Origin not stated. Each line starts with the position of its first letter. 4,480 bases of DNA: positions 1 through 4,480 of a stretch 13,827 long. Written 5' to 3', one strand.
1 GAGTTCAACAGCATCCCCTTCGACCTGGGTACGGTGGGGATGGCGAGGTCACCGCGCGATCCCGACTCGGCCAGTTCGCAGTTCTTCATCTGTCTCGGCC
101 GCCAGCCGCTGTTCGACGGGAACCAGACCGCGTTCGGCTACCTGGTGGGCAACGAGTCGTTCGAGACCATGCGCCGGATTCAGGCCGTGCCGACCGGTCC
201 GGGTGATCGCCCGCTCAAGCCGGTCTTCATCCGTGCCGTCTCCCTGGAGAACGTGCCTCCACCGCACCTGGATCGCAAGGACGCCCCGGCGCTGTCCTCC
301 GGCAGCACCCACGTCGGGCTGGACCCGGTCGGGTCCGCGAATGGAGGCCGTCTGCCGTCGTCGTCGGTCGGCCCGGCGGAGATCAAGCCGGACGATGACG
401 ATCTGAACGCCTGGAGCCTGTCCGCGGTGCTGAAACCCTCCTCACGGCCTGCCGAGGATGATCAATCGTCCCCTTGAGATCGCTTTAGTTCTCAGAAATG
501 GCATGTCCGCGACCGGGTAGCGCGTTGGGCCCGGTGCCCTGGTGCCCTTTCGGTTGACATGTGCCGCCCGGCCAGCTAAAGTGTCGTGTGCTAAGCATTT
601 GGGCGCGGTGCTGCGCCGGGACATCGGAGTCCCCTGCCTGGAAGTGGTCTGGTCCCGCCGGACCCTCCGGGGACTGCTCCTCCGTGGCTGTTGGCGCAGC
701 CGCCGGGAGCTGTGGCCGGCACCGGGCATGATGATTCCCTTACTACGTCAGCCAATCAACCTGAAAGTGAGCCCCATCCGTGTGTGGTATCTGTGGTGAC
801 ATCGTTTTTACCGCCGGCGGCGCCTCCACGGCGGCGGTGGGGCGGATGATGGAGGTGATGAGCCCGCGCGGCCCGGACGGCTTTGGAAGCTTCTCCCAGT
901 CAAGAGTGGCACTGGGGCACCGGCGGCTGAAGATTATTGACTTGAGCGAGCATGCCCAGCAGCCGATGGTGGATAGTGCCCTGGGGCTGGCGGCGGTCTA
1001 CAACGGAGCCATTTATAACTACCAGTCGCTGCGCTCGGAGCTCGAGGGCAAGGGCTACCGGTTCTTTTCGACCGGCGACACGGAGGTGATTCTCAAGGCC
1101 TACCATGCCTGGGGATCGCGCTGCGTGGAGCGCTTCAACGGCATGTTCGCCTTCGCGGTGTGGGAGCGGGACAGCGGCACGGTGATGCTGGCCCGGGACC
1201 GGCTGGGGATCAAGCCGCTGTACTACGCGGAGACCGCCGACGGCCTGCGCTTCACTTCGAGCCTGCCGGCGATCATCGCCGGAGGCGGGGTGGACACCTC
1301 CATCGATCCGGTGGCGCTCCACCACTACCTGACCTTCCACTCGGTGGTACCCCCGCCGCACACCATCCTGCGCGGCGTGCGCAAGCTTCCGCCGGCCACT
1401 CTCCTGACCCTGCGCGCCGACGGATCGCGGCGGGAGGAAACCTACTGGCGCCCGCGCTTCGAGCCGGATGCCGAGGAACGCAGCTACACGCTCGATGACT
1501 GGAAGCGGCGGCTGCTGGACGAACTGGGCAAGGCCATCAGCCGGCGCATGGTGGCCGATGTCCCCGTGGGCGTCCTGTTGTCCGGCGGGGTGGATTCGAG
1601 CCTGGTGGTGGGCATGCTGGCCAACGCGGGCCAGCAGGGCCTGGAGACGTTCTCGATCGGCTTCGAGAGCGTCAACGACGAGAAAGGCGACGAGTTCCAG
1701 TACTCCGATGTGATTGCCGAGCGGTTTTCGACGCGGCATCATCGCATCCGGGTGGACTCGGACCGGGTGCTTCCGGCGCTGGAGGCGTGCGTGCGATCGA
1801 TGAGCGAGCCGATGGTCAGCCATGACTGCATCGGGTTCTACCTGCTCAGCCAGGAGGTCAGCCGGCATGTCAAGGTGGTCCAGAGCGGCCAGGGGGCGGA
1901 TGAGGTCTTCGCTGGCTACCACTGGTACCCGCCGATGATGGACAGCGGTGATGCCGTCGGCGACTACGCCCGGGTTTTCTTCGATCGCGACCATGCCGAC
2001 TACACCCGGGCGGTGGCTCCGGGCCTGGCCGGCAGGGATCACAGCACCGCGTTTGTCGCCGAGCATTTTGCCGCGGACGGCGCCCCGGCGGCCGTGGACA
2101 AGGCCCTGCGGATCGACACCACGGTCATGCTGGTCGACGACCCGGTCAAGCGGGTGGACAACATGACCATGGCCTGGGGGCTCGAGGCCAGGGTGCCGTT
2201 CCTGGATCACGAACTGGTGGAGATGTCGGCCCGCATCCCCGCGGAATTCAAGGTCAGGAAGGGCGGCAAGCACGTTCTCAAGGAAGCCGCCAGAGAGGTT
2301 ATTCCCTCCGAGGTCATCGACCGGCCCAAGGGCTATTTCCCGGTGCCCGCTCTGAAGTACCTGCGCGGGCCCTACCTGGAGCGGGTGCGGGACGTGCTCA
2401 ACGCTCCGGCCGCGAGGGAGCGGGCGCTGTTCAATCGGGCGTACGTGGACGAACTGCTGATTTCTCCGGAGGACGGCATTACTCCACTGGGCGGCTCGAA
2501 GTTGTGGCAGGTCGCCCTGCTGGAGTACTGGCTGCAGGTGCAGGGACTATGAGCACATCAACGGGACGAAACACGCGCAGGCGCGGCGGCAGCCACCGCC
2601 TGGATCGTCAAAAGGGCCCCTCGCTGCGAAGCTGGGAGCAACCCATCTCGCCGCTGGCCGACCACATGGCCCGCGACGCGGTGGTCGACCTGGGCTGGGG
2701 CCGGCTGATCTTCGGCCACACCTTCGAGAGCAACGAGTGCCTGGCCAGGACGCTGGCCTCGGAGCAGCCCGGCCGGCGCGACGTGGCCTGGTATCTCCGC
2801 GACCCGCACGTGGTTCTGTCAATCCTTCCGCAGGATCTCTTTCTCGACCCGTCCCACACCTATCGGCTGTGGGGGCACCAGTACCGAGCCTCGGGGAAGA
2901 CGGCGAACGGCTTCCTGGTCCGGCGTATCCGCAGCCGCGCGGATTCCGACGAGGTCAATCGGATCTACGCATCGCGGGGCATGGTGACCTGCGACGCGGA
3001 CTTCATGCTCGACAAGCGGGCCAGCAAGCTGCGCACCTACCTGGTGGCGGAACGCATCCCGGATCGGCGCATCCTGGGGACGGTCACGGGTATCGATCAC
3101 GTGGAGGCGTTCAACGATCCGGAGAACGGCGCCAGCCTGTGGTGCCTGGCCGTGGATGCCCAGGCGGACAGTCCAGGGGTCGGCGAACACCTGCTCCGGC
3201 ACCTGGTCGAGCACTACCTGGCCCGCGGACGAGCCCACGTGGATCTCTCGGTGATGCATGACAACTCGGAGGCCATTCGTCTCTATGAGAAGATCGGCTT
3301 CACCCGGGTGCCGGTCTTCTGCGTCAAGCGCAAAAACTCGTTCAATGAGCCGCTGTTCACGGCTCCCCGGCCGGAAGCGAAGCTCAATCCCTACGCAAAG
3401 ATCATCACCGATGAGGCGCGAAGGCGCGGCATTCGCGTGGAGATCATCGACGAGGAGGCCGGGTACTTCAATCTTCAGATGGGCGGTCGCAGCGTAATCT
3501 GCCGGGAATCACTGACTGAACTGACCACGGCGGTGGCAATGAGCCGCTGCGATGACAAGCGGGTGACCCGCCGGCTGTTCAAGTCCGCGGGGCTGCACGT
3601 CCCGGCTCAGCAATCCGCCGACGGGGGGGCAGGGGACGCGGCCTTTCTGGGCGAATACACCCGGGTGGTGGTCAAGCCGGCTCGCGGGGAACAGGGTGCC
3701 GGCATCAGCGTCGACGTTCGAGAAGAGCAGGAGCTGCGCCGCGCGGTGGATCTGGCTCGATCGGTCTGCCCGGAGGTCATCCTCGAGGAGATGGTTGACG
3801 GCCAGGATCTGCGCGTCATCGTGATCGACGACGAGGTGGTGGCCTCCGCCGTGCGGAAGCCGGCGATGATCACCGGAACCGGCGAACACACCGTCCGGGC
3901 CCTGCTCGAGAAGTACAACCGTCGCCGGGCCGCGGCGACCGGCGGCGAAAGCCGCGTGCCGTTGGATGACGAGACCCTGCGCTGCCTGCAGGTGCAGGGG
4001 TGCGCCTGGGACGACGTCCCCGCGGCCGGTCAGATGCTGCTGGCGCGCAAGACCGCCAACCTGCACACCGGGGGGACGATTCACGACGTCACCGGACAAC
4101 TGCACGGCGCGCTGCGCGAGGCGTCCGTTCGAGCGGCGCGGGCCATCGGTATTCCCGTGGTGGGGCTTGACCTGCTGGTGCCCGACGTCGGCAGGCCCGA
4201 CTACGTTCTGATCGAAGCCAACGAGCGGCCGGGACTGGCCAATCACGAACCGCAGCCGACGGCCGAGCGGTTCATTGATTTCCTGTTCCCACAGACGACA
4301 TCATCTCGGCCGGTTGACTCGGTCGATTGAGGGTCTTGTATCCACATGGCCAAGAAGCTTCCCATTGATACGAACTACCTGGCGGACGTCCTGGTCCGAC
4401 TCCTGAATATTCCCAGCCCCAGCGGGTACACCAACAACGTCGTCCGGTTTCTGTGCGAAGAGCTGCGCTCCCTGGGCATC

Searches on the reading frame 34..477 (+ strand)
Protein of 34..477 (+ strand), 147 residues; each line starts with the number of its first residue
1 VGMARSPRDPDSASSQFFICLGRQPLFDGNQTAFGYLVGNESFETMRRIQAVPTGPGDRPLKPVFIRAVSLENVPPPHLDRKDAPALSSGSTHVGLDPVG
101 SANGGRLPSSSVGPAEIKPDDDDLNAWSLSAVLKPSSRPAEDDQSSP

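Call 3: search_protein_families(library=pfam, proteins=[window:34-477:+])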
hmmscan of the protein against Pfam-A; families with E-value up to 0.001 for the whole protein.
window:34-477:+ (147 aa): 1 family
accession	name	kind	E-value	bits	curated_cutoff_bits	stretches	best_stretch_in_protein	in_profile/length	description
PF00160.26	Pro_isomerase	-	2.9e-14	54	21.7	1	2-69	92-157/159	Cyclophilin type peptidyl-prolyl cis-trans isomerase/CLD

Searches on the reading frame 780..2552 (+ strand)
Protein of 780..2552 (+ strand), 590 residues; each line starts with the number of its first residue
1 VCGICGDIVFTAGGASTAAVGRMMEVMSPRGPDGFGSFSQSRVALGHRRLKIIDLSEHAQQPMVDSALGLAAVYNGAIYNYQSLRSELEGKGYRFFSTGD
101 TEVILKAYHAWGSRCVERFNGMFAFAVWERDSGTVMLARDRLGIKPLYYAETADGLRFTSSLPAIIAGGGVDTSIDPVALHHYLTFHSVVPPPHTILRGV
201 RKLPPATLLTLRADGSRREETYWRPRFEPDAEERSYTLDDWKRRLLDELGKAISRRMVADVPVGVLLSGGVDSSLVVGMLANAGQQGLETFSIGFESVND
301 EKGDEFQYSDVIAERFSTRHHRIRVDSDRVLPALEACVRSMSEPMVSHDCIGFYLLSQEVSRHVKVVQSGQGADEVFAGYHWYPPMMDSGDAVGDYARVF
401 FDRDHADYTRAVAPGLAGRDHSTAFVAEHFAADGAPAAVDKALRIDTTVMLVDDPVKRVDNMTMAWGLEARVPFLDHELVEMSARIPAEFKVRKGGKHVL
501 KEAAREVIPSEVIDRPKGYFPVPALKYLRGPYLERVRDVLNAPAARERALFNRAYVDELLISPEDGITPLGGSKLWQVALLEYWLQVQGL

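Call 3: search_protein_families(library=pfam, proteins=[window:780-2552:+])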
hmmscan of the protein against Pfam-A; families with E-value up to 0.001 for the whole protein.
window:780-2552:+ (590 aa): 4 families
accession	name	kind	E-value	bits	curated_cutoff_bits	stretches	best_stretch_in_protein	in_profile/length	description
PF00733.27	Asn_synthase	-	4.8e-89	299.9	21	1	245-586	2-354/354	Asparagine synthase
PF13537.11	GATase_7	-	5.1e-44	149.7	25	1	47-166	1-122/123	Glutamine amidotransferase domain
PF13522.11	GATase_6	-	1.8e-42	144.9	27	1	32-160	1-129/130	Glutamine amidotransferase domain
PF12481.13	DUF3700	-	0.00056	19.9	27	1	114-160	124-170/228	Aluminium induced protein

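Call 13: search_protein_families(library=ncbifam, proteins=[window:780-2552:+])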
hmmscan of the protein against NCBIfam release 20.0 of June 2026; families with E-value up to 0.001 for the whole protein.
window:780-2552:+ (590 aa): 10 families
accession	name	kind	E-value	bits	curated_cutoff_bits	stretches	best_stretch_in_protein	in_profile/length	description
TIGR03104.1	trio_amidotrans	equivalog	9.7e-304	1008.1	570.1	1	1-587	1-588/589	N-acetylglutaminylglutamine amidotransferase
TIGR03108.1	eps_aminotran_1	hypoth_equivalog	3.2e-131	439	816.9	2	1-383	1-377/628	XrtA/PEP-CTERM system amidotransferase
TIGR01536.1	asn_synth_AEB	equivalog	4.1e-130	435.2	267.1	1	2-519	1-516/517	asparagine synthase (glutamine-hydrolyzing)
NF006949.0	PRK09431.1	equivalog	1.1e-83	281.6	499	3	1-166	1-166/554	asparagine synthase B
NF033535.1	lass_lactam_cya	exception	4e-66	223.9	525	2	1-377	1-376/668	lasso peptide isopeptide bond-forming cyclase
NF033561.1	macrolact_Ik_Al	subfamily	4.9e-20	71.6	300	1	115-345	75-296/561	albusnodin/ikarugamycin family macrolactam cyclase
TIGR01135.1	glmS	equivalog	9e-10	37.7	418.05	1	56-165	80-197/607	glutamine--fructose-6-phosphate transaminase (isomerizing)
TIGR01134.1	purF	equivalog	2.7e-09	36.9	350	1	41-161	64-195/432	amidophosphoribosyltransferase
NF001484.0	PRK00331.1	subfamily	7e-09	34.6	381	1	55-141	80-177/601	isomerizing glutamine--fructose-6-phosphate transaminase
NF041072.1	FtrB_double_U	equivalog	6e-05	22.8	160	1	338-410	12-81/121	FtrB family double-selenoprotein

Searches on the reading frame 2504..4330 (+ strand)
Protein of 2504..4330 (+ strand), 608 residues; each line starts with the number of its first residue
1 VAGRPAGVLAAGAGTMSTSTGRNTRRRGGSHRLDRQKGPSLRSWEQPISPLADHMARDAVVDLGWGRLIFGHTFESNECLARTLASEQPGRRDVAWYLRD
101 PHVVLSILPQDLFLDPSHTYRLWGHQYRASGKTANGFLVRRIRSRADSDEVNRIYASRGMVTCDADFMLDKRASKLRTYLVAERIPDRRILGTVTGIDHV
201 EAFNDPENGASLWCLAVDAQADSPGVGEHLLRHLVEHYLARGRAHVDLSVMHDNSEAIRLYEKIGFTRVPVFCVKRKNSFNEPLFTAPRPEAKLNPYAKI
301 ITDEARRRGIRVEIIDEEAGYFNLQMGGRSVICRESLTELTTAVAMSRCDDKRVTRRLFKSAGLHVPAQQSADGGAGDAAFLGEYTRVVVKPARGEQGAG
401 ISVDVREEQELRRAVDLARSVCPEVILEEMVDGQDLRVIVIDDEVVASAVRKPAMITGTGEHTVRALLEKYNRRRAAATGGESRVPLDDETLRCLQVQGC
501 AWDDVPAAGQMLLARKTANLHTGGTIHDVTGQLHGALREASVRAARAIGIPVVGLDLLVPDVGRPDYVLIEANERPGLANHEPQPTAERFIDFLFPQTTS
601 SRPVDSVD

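Call 3: search_protein_families(library=pfam, proteins=[window:2504-4330:+])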
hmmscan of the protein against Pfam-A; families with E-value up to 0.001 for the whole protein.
window:2504-4330:+ (608 aa): 8 families
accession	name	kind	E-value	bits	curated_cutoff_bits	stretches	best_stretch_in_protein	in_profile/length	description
PF00583.31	Acetyltransf_1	-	6e-10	39.9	20.7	1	178-266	34-116/116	Acetyltransferase (GNAT) family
PF08443.16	RimK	-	8.2e-10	39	21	1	351-451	3-105/188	RimK-like ATP-grasp domain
PF13508.13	Acetyltransf_7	-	2.8e-08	34.5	27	1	178-267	4-83/84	Acetyltransferase (GNAT) domain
PF07478.18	Dala_Dala_lig_C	-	2.5e-07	30.9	24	1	388-448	39-99/204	D-ala D-ala ligase C-terminus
PF14397.11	ATPgrasp_ST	-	4.1e-07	29.9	31.4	1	347-412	17-88/278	Sugar-transfer associated ATP-grasp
PF02655.19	ATP-grasp_3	-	2.6e-05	24.8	23.2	1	349-445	1-83/160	ATP-grasp domain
PF08445.16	FR47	-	3.6e-05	24.1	22.1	1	209-268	21-79/86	FR47-like protein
PF13673.13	Acetyltransf_10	-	0.00046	20.6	23.6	0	212-269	54-110/128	Acetyltransferase (GNAT) domain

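Call 13: search_protein_families(library=ncbifam, proteins=[window:2504-4330:+])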
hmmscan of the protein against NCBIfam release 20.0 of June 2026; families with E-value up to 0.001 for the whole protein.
window:2504-4330:+ (608 aa): 29 families (the best 25 are shown)
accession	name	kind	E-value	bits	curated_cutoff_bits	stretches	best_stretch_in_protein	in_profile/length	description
TIGR03103.1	trio_acet_GNAT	equivalog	3.3e-259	861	569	1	55-600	1-546/547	N-acetylglutaminylglutamine synthetase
TIGR02068.2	cya_phycin_syn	equivalog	2.6e-62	211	850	1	291-604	154-481/862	cyanophycin synthetase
NF010623.0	PRK14016.1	subfamily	3.3e-60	204.2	877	1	291-602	155-479/871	cyanophycin synthetase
NF002688.0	PRK02471.1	equivalog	2.1e-40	138.8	425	1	299-581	436-732/756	bifunctional glutamate--cysteine ligase GshA/glutathione synthetase GshB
TIGR01435.1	glu_cys_lig_rel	equivalog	4.7e-27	94.5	656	1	306-581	424-700/719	bifunctional glutamate--cysteine ligase/glutathione synthetase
TIGR00768.1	rimK_fam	subfamily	9.3e-16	58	143.4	1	343-451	79-193/276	RimK family alpha-L-glutamate ligase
NF002378.0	PRK01372.1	subfamily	7.2e-12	44.6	243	1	345-447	94-195/305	D-alanine--D-alanine ligase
NF007764.0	PRK10446.1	equivalog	4.3e-11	42.7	331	1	340-452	88-204/300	30S ribosomal protein S6--L-glutamate ligase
TIGR01205.1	D_ala_D_alaTIGR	subfamily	5.9e-11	41.9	245.65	1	347-476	102-233/318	D-alanine--D-alanine ligase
TIGR01575.1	rimI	equivalog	1.5e-09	38.1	86.4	1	208-269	54-115/132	ribosomal protein S18-alanine N-acetyltransferase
NF002959.0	PRK03624.1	equivalog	8.9e-09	35.2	124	1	171-276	43-139/147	GNAT family acetyltransferase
NF040720.1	MptN_Meth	equivalog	1.6e-08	34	350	1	344-453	94-207/291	tetrahydromethanopterin:alpha-L-glutamate ligase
NF002528.0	PRK01966.1-4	subfamily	2.2e-08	33.4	262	1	345-476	135-273/366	D-alanine--D-alanine ligase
NF007025.1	PRK09491.1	equivalog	1.1e-07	31.9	173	1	210-271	63-124/145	ribosomal protein S18-alanine N-acetyltransferase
NF000091.3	D_ala_D_ser_VanG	exception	2.1e-06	26.9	495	1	346-443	130-230/344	D-alanine--D-serine ligase VanG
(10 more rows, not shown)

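Call 44: search_dna_similar(query=window:2549-4330:+, collection=plasmids, mode=protein, max_rows=25, rows=spread)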
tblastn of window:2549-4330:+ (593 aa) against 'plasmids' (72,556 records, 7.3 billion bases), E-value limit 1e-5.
Records with a match: 145; places in all: 147; records where one place covers at least 80% of the query: 85.
Best place of each record, by identity: 60-80% 4; <60% 141.
By first word of the organism name: Sinorhizobium 64; Bacillus 18; Azospirillum 13; Deinococcus 6; Rhizobium 6; Shinella 4; Skermanella 3; Paenibacillus 3; Ensifer 2; Sphingobium 2; and 20 more.
By predicted mobility (MOB-suite, as given by PLSDB): non-mobilizable 70; mobilizable 67; conjugative 8.
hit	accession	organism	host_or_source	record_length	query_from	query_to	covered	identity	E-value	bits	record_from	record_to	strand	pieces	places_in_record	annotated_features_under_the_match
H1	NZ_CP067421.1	Skermanella sp. TT6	Homo sapiens,single cell,skin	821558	18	583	95%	61.1%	0e+0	652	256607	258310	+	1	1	ngg: N-acetylglutaminylglutamine synthetase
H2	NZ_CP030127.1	Indioceanicola profundi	sediment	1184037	18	583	95%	57.4%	0e+0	601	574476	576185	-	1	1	none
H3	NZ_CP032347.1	Azospirillum brasilense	soil sample,Agricultural field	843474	44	583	91%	58.9%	0e+0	587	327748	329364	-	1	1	ngg: N-acetylglutaminylglutamine synthetase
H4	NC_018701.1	Sinorhizobium meliloti Rm41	-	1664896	26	589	95%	54.1%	3e-175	558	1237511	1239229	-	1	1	none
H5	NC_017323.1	Sinorhizobium meliloti BL225C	-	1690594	26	589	95%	54.1%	7e-175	556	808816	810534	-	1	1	none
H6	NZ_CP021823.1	Sinorhizobium meliloti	Medicago truncatula,Single Cell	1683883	26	589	95%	54.1%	9e-175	556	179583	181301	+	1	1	none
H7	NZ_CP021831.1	Sinorhizobium meliloti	Medicago truncatula,Single Cell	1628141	26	586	95%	54.2%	2e-172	549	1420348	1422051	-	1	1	none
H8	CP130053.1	Sinorhizobium meliloti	Medicago,Cell culture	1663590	26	589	95%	53.9%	1e-174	556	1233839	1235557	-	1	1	ngg: N-acetylglutaminylglutamine synthetase | LacI family DNA-binding transcriptional regulator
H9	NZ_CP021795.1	Sinorhizobium meliloti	Medicago sativa,Single Cell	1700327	26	589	95%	53.9%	2e-174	555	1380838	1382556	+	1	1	none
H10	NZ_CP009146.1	Sinorhizobium meliloti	Medicago orbicularis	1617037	26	586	95%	54.0%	1e-171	547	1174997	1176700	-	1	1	none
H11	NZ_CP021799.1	Sinorhizobium meliloti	Medicago sativa,Single Cell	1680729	41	589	93%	54.8%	1e-173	553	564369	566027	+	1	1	none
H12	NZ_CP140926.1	Sinorhizobium medicae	Medicago lupulina,whole organism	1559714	31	586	94%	54.0%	5e-174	554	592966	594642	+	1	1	none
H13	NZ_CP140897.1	Sinorhizobium medicae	Medicago lupulina,whole organism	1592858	31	586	94%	53.8%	8e-174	553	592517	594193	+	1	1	none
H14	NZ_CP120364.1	Sinorhizobium kummerowiae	Kummerowia stipulacea,Pure culture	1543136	42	589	92%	54.3%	1e-172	550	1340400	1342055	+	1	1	none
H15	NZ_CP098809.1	Ensifer adhaerens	whole organism,soil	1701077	37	586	93%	51.3%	2e-121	525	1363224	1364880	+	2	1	none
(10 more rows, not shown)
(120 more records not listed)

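Call 45: get_annotated_region(hit=H8, flank=9000)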
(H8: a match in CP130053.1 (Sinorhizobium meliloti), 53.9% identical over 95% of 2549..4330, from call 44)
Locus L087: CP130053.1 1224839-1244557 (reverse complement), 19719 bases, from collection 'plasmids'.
description: Sinorhizobium meliloti strain R14 plasmid pSymB, complete sequence
organism: Sinorhizobium meliloti (NCBI taxid 382)
taxonomy: Bacteria; Pseudomonadota; Alphaproteobacteria; Hyphomicrobiales; Rhizobiaceae; Sinorhizobium; Sinorhizobium meliloti
host: -; source: Medicago,Cell culture; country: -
typing (MOB-suite, as given by PLSDB): mobilizable; relaxase MOBQ
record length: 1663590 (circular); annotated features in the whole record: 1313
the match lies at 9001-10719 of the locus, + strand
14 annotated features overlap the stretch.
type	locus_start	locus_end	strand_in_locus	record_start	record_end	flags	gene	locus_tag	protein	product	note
CDS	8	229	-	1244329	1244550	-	-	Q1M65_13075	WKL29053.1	DUF4287 domain-containing protein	-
CDS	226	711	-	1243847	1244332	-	-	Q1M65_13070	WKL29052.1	VOC family protein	-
CDS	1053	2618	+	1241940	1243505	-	-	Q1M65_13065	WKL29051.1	ABC transporter substrate-binding protein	-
CDS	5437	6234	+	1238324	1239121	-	-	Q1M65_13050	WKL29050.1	ATP-binding cassette domain-containing protein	-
CDS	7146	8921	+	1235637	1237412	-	-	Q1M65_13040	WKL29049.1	N-acetylglutaminylglutamine amidotransferase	-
CDS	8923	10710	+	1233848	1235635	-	ngg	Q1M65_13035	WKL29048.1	N-acetylglutaminylglutamine synthetase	-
CDS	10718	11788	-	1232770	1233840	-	-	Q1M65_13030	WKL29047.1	LacI family DNA-binding transcriptional regulator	-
CDS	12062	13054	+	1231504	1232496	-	-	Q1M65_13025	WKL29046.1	autoinducer 2 ABC transporter substrate-binding protein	-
CDS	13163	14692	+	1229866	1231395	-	-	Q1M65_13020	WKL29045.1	sugar ABC transporter ATP-binding protein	-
CDS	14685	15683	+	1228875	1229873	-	-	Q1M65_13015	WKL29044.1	ABC transporter permease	-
CDS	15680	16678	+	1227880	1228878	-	-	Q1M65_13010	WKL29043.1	ABC transporter permease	-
CDS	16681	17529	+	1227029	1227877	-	-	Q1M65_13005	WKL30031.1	sugar phosphate isomerase/epimerase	-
CDS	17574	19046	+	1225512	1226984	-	-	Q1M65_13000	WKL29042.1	FGGY-family carbohydrate kinase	-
CDS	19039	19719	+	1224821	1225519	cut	-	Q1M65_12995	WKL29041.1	class II aldolase/adducin family protein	-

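Call 46: get_annotated_region(hit=H1, flank=9000)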
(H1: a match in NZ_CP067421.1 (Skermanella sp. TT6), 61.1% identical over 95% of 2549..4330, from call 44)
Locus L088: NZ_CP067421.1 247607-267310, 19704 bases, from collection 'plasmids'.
description: Skermanella sp. TT6 plasmid pTT6-1, complete sequence
organism: Skermanella sp. TT6 (NCBI taxid 2775420)
taxonomy: Bacteria; Pseudomonadota; Alphaproteobacteria; Rhodospirillales; Azospirillaceae; Skermanella; Skermanella sp. TT6
host: -; source: Homo sapiens,single cell,skin; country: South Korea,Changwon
typing (MOB-suite, as given by PLSDB): mobilizable; relaxase MOBP
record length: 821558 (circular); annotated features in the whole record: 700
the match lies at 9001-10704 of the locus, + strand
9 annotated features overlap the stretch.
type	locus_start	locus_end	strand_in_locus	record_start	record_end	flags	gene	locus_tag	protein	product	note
CDS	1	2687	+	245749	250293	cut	gltB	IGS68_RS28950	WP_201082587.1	glutamate synthase large subunit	GO:0006537 - glutamate biosynthetic process [Evidence IEA]; GO:0006807 - nitrogen compound metabolic process [Evidence ...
CDS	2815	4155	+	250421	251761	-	gltA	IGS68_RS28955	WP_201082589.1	citrate synthase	GO:0006099 - tricarboxylic acid cycle [Evidence IEA]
CDS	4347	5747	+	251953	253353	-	-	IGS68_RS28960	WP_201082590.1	dicarboxylate/amino acid:cation symporter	GO:0006835 - dicarboxylic acid transport [Evidence IEA]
CDS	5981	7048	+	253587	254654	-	-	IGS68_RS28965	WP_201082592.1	M42 family metallopeptidase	-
CDS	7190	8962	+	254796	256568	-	-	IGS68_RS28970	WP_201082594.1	N-acetylglutaminylglutamine amidotransferase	-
CDS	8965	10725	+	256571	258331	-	ngg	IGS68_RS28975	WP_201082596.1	N-acetylglutaminylglutamine synthetase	-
CDS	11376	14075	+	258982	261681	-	-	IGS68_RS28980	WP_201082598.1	glucosidase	-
CDS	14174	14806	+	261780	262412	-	-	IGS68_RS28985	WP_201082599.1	carbonic anhydrase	-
CDS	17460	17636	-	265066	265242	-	-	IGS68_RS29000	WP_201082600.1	hypothetical protein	-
